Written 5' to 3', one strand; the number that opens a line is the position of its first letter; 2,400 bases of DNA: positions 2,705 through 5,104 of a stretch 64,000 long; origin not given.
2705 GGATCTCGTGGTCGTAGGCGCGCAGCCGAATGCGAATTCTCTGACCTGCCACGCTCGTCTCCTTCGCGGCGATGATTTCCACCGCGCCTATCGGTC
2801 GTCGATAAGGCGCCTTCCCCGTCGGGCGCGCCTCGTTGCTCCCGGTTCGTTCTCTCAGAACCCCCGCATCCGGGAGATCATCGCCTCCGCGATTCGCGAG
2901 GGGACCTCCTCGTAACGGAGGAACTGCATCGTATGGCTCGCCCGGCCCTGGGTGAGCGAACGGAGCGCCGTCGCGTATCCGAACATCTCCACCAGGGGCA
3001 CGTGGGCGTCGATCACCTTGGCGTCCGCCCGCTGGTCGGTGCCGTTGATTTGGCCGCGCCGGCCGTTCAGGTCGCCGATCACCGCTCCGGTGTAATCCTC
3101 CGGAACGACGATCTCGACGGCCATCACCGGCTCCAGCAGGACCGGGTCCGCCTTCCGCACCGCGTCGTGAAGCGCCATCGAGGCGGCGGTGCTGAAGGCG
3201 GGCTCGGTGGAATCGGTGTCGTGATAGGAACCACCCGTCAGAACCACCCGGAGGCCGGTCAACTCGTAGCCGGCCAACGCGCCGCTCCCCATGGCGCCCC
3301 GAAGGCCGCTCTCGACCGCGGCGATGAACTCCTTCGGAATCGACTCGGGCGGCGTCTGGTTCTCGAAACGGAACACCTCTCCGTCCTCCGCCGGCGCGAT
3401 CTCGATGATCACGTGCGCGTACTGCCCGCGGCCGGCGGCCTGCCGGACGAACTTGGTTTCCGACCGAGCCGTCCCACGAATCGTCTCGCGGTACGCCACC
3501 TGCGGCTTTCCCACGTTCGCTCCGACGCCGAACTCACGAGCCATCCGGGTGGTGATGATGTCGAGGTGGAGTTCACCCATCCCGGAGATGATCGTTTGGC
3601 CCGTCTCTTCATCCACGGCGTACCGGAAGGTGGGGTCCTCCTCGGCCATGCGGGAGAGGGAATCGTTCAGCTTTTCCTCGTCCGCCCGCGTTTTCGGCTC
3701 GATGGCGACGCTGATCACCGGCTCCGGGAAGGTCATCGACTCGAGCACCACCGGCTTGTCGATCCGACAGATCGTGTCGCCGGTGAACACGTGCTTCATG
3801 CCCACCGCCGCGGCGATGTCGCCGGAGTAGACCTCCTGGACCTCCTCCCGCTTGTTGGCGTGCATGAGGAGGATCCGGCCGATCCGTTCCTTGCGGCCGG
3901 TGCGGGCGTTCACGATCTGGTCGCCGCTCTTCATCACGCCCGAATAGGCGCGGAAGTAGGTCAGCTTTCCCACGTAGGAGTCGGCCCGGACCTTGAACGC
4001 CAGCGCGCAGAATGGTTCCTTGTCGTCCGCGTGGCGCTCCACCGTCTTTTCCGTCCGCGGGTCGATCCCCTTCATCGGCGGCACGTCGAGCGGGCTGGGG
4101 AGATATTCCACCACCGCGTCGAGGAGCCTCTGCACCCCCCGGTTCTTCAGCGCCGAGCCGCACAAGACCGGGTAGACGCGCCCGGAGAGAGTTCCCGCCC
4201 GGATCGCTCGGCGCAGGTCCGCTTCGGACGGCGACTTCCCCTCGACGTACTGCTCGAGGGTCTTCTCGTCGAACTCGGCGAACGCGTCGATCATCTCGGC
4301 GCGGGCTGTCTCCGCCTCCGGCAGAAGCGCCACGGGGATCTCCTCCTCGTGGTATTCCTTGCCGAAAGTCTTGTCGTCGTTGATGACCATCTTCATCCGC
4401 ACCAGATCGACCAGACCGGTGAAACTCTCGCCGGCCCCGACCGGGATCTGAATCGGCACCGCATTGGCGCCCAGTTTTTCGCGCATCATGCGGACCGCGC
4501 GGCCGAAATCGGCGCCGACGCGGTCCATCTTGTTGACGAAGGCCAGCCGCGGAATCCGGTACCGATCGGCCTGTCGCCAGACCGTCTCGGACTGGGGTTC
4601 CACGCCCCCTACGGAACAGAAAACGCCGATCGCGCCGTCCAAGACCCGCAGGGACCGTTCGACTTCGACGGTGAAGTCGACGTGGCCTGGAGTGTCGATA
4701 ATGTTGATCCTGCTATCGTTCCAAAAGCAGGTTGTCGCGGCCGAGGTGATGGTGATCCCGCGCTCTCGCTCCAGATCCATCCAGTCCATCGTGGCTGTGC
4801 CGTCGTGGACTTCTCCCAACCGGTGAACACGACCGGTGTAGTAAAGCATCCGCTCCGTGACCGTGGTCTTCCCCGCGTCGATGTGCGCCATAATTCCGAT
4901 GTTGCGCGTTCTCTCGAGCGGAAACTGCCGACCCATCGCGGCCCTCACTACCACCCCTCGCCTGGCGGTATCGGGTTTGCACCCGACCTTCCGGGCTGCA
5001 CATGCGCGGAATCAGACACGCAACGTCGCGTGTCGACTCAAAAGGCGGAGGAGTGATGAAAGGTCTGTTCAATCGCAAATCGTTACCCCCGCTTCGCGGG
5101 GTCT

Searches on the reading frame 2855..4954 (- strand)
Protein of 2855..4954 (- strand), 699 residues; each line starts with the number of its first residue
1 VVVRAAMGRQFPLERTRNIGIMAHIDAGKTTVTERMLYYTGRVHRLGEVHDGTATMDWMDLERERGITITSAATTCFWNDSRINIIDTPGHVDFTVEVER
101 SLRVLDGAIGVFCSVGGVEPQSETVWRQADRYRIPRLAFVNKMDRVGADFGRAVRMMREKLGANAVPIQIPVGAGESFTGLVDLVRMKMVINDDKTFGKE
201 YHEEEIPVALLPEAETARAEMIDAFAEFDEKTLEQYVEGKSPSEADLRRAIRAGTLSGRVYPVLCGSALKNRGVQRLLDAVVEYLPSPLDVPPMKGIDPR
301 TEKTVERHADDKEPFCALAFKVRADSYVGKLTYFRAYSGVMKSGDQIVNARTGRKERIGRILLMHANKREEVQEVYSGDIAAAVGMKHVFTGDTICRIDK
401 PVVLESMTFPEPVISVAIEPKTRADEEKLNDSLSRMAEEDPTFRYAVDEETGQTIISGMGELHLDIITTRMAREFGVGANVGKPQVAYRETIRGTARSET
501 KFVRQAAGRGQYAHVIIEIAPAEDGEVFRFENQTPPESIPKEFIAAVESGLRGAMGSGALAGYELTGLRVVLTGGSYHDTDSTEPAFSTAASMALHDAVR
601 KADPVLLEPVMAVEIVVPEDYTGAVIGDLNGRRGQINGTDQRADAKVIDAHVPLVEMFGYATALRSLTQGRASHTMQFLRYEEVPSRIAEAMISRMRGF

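Call 71: search_protein_families(library=pfam, proteins=[window:2855-4954:-], max_evalue=0.00001)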
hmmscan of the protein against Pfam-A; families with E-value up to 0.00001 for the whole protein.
window:2855-4954:- (699 aa): 7 families
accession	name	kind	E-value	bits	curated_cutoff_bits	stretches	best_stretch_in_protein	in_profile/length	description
PF00009.33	GTP_EFTU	-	6e-65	218.8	26.5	1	15-287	2-188/188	Elongation factor Tu GTP binding domain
PF03764.24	EFG_IV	-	8.5e-36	122.8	24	1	484-602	1-120/121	Elongation factor G, domain IV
PF14492.12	EFG_III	-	7.3e-34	116.1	27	1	409-483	1-75/75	Elongation Factor G, domain III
PF00679.30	EFG_C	-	1.1e-29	102.8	27.9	1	605-690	1-87/89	Elongation factor G C-terminus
PF03144.31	GTP_EFTU_D2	-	6.1e-18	65.5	30.3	1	329-396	1-73/73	Elongation factor Tu domain 2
PF22042.2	EF-G_D2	-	1.3e-16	60.9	27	1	314-396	1-82/84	Elongation factor G domain 2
PF16658.11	RF3_C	-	7.6e-06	26.2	40.1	0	417-498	14-95/132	Class II release factor RF3, C-terminal domain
